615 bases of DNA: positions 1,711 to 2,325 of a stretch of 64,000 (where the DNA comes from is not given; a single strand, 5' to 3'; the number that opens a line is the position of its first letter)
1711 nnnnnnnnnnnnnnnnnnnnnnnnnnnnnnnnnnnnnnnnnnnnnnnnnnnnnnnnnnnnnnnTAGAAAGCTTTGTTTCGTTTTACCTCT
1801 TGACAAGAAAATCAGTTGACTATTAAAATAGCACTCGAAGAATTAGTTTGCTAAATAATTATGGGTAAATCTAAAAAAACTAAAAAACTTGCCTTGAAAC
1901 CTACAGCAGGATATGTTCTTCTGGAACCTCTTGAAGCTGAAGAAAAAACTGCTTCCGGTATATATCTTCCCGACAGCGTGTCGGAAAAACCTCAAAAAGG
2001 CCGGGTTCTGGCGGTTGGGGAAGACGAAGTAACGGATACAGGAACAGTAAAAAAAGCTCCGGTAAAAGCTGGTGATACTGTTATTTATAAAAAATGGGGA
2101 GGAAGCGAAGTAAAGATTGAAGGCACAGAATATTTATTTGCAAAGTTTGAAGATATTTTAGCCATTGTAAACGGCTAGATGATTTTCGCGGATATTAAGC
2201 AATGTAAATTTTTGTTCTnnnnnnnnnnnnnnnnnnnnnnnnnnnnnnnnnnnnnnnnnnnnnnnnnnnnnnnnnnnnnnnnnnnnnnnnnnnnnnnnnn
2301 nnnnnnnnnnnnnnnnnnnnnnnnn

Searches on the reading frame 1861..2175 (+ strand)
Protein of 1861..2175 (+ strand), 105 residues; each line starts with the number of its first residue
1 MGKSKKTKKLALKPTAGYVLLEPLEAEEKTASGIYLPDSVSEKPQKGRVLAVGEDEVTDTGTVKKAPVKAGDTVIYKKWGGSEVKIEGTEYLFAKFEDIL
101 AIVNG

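Call 108: search_protein_families(library=pfam, proteins=[window:1861-2175:+], max_evalue=0.01)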
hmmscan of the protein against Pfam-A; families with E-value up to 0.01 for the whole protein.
window:1861-2175:+ (105 aa): 1 family
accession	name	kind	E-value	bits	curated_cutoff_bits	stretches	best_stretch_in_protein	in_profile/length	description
PF00166.26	Cpn10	-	2.8e-29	101.4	21.1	1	12-103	2-93/93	Chaperonin 10 Kd subunit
